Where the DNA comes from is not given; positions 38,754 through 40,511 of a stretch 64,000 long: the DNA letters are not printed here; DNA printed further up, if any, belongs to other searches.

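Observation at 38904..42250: Adjacent UbiD paralog pair with a 55-aa zinc-ribbon partner, resembling a multi-subunit carboxylase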

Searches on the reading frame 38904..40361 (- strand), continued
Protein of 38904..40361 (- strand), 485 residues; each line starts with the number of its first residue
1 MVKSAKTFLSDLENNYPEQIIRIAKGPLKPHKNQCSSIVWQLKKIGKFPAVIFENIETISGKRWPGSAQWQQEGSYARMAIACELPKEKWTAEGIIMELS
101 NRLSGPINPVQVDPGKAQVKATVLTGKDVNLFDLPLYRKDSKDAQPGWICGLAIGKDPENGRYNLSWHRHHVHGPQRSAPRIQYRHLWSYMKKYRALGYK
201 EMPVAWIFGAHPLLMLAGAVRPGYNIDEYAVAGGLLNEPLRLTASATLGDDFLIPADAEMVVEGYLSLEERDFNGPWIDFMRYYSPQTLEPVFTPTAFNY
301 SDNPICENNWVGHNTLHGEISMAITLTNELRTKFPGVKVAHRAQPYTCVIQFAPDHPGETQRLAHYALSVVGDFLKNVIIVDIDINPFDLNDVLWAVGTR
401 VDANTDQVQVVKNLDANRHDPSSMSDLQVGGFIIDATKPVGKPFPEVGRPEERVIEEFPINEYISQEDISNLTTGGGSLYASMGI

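Call 43: find_encoding_contigs(protein=P0009, flank=10000, max_places=2)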
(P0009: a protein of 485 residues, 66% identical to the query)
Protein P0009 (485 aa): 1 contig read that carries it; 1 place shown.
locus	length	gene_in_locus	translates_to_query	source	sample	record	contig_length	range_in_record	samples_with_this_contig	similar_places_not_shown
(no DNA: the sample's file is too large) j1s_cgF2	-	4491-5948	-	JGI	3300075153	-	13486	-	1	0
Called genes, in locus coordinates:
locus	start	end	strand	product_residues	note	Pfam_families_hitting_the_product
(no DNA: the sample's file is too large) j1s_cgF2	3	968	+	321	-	?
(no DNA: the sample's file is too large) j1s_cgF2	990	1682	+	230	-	PF00596:Aldolase_II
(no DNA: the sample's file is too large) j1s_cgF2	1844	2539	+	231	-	PF00596:Aldolase_II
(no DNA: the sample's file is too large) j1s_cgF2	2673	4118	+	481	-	PF20695:UbiD_N, PF01977:UbiD, PF20696:UbiD_C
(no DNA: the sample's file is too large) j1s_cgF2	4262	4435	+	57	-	-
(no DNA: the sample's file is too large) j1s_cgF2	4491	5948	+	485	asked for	PF01977:UbiD, PF20696:UbiD_C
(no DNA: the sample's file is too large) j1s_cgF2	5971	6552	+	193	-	PF07883:Cupin_2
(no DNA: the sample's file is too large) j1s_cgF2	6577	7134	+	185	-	PF02041:Auxin_BP (weak), PF12973:Cupin_7 (faint), PF07883:Cupin_2 (weak)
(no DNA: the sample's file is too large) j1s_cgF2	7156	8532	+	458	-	PF20695:UbiD_N, PF01977:UbiD, PF20696:UbiD_C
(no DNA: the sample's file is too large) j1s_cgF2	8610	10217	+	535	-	PF20695:UbiD_N (faint), PF01977:UbiD, PF20696:UbiD_C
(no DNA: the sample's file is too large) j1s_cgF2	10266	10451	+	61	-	-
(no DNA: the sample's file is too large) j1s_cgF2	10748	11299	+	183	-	PF07883:Cupin_2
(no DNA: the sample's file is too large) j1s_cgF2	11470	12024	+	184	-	PF12973:Cupin_7 (faint), PF02041:Auxin_BP (weak), PF07883:Cupin_2 (faint)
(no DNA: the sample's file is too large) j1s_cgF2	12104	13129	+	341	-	PF03401:TctC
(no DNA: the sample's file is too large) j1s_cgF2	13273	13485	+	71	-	?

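Call 44: find_encoding_contigs(protein=P0010, flank=10000, max_places=1)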
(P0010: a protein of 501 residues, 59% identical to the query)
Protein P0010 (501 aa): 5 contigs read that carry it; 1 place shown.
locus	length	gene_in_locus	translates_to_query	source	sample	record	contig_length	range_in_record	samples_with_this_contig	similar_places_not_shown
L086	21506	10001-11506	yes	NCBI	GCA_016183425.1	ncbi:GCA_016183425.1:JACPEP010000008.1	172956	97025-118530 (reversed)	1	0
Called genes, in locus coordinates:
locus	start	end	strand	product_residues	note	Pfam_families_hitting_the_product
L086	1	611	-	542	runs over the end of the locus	PF00496:SBP_bac_5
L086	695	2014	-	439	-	PF07687:M20_dimer (weak)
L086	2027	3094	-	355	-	PF19420:DDAH_eukar, PF02274:ADI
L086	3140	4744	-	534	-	PF00496:SBP_bac_5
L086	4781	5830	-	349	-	PF19420:DDAH_eukar (weak), PF02274:ADI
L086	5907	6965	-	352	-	PF19420:DDAH_eukar (weak), PF02274:ADI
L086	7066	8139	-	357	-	PF19420:DDAH_eukar (weak), PF02274:ADI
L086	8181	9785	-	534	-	PF00496:SBP_bac_5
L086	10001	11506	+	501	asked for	PF01977:UbiD, PF20696:UbiD_C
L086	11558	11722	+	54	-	-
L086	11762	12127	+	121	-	PF18755:RAMA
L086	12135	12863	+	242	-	PF17645:Amdase, PF01177:Asp_Glu_race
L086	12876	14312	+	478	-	PF20695:UbiD_N (weak), PF01977:UbiD, PF20696:UbiD_C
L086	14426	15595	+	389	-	PF00999:Na_H_Exchanger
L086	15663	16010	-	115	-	-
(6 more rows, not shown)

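Call 73: find_related_loci(query=A1, collection=metagenome_contigs, flank=10000)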
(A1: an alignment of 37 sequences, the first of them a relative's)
Query A1 (485 aa) in metagenome_contigs; peptide patterns used: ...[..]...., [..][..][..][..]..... (x = any residue, [..] = any of these).
600 stretches matched a pattern (row limit reached: there are more); 501 encode a relative of the query (tblastn E <= 1e-3); the best 80 are kept; 80 distinct loci.
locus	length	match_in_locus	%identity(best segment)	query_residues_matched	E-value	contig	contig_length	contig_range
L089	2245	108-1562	67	1-485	0e+0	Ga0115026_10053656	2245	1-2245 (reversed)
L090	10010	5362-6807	46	1-475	2e-148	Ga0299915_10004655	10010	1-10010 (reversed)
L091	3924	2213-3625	45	3-473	1e-145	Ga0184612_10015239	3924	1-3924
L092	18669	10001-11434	45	1-475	5e-139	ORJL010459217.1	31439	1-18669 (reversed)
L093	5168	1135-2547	45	3-473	2e-139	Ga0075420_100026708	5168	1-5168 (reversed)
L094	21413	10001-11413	45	3-473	2e-139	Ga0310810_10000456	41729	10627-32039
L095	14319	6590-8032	43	1-478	1e-136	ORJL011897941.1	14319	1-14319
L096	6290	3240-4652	44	3-473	2e-135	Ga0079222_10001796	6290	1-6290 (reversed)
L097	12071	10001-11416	45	2-473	7e-135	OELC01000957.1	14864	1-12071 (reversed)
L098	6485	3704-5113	44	3-472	5e-134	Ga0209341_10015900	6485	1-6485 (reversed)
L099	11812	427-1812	42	3-464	5e-127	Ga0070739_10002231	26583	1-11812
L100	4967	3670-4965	46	3-434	2e-126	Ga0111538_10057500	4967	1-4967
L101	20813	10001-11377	41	6-464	4e-121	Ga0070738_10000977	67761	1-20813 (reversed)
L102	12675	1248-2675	43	3-475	3e-132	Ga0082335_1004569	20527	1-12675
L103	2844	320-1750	40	1-475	1e-115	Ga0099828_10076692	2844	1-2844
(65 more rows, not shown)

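Call 78: search_dna_similar(query=window:38904-40361:-, collection=plasmids, mode=protein, max_rows=15, max_evalue=1e-20)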
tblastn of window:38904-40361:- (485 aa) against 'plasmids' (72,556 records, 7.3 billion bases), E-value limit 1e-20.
Records with a match: 206; places in all: 210; records where one place covers at least 80% of the query: 140.
Best place of each record, by identity: <60% 206.
By first word of the organism name: Sinorhizobium 81; Paraburkholderia 13; Paracoccus 11; Ensifer 11; Caballeronia 9; Burkholderia 8; Cupriavidus 6; Streptomyces 6; Priestia 5; Brucella 5; and 30 more.
By predicted mobility (MOB-suite, as given by PLSDB): non-mobilizable 95; mobilizable 73; conjugative 38.
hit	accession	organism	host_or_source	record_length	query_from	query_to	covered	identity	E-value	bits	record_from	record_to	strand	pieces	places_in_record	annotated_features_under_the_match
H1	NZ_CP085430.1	Priestia megaterium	single cell,soil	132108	3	444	91%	30.1%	2e-30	132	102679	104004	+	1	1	non-oxidative hydroxyarylic acid decarboxylases subunit C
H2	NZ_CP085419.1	Priestia megaterium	single cell,soil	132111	3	444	91%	30.1%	2e-30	132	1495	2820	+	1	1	non-oxidative hydroxyarylic acid decarboxylases subunit C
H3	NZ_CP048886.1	Priestia megaterium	culture,agricultural soil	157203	3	444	91%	30.1%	2e-30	132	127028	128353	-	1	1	non-oxidative hydroxyarylic acid decarboxylases subunit C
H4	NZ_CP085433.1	Priestia megaterium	single cell,soil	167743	3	444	91%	30.1%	2e-30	132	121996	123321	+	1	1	non-oxidative hydroxyarylic acid decarboxylases subunit C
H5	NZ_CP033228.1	Sphingobium yanoikuyae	Mixed culture,wastewater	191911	2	442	91%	30.1%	3e-36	150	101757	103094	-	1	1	non-oxidative hydroxyarylic acid decarboxylases subunit C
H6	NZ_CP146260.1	Priestia megaterium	Nicotiana tabacum L.,Cell ...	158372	3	444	91%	29.8%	2e-30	132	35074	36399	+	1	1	non-oxidative hydroxyarylic acid decarboxylases subunit C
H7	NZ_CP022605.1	Ochrobactrum quorumnocens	cell culture,rhizosphere of potato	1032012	16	438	87%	30.7%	8e-39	158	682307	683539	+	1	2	record has no annotation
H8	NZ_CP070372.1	Paracoccus methylovorus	whole organism,grassland soil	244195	6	438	89%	29.6%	7e-39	158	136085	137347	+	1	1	UbiD family decarboxylase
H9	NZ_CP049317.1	Caballeronia sp. SBC2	whole organism,soil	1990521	8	457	93%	28.2%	3e-33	141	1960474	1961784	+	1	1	none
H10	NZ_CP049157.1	Caballeronia sp. SBC1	whole organism,soil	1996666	8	457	93%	28.2%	3e-33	141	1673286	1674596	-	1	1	none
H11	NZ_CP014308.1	Burkholderia sp. PAMC 26561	single cell,lichen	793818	8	457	93%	28.2%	6e-29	128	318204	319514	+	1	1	UbiD family decarboxylase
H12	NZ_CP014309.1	Burkholderia sp. PAMC 26561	single cell,lichen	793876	8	457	93%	28.2%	6e-29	128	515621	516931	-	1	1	UbiD family decarboxylase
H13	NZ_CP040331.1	Natrinema versiforme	-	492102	6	458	93%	27.6%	1e-32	139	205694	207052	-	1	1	UbiD family decarboxylase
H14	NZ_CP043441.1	Cupriavidus campinensis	cell culture,soil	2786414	7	438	89%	29.0%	4e-37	152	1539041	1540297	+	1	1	none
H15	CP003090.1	Burkholderia sp. YI23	-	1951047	8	438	89%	29.0%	8e-33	140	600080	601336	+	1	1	ubiD: UbiD family decarboxylase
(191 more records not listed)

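Call 79: get_annotated_region(hit=H14, flank=4000)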
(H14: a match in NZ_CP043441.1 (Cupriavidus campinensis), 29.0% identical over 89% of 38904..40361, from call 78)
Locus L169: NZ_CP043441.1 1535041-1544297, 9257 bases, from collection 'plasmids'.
description: Cupriavidus campinensis strain MJ1 plasmid unnamed1, complete sequence
organism: Cupriavidus campinensis (NCBI taxid 151783)
taxonomy: Bacteria; Pseudomonadota; Betaproteobacteria; Burkholderiales; Burkholderiaceae; Cupriavidus; Cupriavidus campinensis
host: -; source: cell culture,soil; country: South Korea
typing (MOB-suite, as given by PLSDB): mobilizable; relaxase MOBP
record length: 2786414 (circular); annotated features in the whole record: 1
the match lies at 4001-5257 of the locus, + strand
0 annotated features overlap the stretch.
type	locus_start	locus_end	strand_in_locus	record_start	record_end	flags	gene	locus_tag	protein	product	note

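Call 80: get_annotated_region(hit=H13, flank=4000)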
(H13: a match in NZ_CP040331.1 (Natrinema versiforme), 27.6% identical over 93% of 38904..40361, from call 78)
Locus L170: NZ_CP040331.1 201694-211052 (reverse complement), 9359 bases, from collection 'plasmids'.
description: Natrinema versiforme strain BOL5-4 plasmid pNVE500
organism: Natrinema versiforme (NCBI taxid 88724)
taxonomy: Archaea; Euryarchaeota; Halobacteria; Halobacteriales; Natrialbaceae; Natrinema; Natrinema versiforme
host: -; source: -; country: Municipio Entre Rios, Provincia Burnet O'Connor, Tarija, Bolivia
typing (MOB-suite, as given by PLSDB): non-mobilizable; mating-pair formation MPF_T
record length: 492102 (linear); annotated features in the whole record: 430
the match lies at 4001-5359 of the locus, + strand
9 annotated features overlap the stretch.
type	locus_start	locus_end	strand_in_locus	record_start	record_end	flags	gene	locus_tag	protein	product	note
CDS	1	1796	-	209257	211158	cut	-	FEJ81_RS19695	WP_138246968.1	TRAP transporter fused permease subunit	-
CDS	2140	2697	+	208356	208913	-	-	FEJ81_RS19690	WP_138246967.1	UbiX family flavin prenyltransferase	-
CDS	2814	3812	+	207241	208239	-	-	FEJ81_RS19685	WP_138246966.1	TAXI family TRAP transporter solute-binding subunit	GO:0006810 - transport [Evidence IEA]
CDS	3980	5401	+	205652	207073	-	-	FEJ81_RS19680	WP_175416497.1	UbiD family decarboxylase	-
CDS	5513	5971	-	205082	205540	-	-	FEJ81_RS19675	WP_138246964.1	SRPBCC domain-containing protein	-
CDS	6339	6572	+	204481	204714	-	-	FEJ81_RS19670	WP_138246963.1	DUF2061 domain-containing protein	-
CDS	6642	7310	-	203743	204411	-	-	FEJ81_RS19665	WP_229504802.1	nucleotidyltransferase family protein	-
CDS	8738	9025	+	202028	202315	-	-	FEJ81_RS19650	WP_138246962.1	hypothetical protein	-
CDS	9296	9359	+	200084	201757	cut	-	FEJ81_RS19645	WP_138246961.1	transposase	GO:0006313 - DNA transposition [Evidence IEA]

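Call 81: get_annotated_region(hit=H8, flank=4000)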
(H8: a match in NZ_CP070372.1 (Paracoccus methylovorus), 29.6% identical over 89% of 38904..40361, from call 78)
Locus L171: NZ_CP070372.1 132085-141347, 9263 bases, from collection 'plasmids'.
description: Paracoccus methylovorus strain H4-D09 plasmid p2, complete sequence
organism: Paracoccus methylovorus (NCBI taxid 2812658)
taxonomy: Bacteria; Pseudomonadota; Alphaproteobacteria; Rhodobacterales; Paracoccaceae; Paracoccus; Paracoccus methylovorus
host: -; source: whole organism,grassland soil; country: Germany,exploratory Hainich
typing (MOB-suite, as given by PLSDB): mobilizable; replicon rep_cluster_229; relaxase MOBP
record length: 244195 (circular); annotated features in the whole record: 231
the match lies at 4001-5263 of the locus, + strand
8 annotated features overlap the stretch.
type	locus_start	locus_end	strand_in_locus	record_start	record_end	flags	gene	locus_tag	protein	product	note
CDS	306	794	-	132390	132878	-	-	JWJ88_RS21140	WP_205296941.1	transposase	GO:0006313 - DNA transposition [Evidence IEA]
CDS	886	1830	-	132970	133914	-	-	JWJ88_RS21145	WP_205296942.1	LysR substrate-binding domain-containing protein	-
CDS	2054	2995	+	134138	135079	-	-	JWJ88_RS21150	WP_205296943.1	amidohydrolase family protein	-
CDS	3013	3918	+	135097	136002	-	-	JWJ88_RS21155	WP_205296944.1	amidohydrolase family protein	-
CDS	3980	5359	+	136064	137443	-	-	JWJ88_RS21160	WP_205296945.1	UbiD family decarboxylase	-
CDS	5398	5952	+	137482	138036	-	-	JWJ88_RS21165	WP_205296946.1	UbiX family flavin prenyltransferase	-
CDS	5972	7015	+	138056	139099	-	-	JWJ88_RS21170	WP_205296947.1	GTP-binding protein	-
CDS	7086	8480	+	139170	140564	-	-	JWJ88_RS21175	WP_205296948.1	nucleobase:cation symporter-2 family protein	-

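Call 86: get_annotated_region(hit=H1, flank=1500)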
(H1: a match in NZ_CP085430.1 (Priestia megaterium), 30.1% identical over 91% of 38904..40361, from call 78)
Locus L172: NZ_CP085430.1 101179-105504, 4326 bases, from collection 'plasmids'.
description: Priestia megaterium strain F16 plasmid unnamed4, complete sequence
organism: Priestia megaterium (NCBI taxid 1404)
taxonomy: Bacteria; Bacillota; Bacilli; Bacillales; Bacillaceae; Priestia; Priestia megaterium
host: -; source: single cell,soil; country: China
typing (MOB-suite, as given by PLSDB): non-mobilizable; replicon rep_cluster_385
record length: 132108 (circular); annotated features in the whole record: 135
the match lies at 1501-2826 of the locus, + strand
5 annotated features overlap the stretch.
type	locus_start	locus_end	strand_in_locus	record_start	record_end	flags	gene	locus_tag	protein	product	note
CDS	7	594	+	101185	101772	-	-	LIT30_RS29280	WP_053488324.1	non-oxidative hydroxyarylic acid decarboxylases subunit B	-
CDS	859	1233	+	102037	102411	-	-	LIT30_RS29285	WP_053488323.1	hypothetical protein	-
CDS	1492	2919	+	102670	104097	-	-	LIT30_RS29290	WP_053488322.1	non-oxidative hydroxyarylic acid decarboxylases subunit C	-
CDS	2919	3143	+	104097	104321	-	-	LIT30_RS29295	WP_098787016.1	non-oxidative hydroxyarylic acid decarboxylases subunit D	-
CDS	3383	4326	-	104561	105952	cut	-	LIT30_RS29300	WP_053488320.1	MFS transporter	-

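Call 87: get_annotated_region(hit=H5, flank=1500)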
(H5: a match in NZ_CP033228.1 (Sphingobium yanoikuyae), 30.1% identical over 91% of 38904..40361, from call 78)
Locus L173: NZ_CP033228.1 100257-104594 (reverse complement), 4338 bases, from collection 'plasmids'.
description: Sphingobium yanoikuyae strain SJTF8 plasmid pF2, complete sequence
organism: Sphingobium yanoikuyae (NCBI taxid 13690)
taxonomy: Bacteria; Pseudomonadota; Alphaproteobacteria; Sphingomonadales; Sphingomonadaceae; Sphingobium; Sphingobium yanoikuyae
host: -; source: Mixed culture,wastewater; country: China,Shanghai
typing (MOB-suite, as given by PLSDB): conjugative; replicon rep_cluster_373; relaxase MOBF,MOBF; mating-pair formation MPF_F
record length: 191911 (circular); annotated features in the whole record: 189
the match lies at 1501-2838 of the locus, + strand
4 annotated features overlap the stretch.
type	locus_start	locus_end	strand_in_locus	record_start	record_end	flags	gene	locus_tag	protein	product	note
CDS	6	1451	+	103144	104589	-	-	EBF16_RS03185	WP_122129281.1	aldehyde dehydrogenase family protein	-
CDS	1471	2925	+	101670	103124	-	-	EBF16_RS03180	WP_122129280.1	non-oxidative hydroxyarylic acid decarboxylases subunit C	-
CDS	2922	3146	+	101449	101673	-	-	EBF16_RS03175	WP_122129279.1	non-oxidative hydroxyarylic acid decarboxylases subunit D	-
CDS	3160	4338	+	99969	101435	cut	-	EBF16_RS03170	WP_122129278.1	FAD-binding oxidoreductase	-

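Call 92: find_encoding_contigs(protein=P0007, flank=3000, max_places=2)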
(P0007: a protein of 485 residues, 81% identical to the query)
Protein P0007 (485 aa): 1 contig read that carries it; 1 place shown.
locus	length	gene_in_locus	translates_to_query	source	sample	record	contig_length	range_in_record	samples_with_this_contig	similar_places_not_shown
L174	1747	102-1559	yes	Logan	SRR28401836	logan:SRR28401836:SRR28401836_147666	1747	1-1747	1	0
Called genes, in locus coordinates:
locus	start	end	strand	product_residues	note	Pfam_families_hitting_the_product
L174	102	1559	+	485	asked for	PF01977:UbiD, PF20696:UbiD_C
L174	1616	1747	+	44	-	?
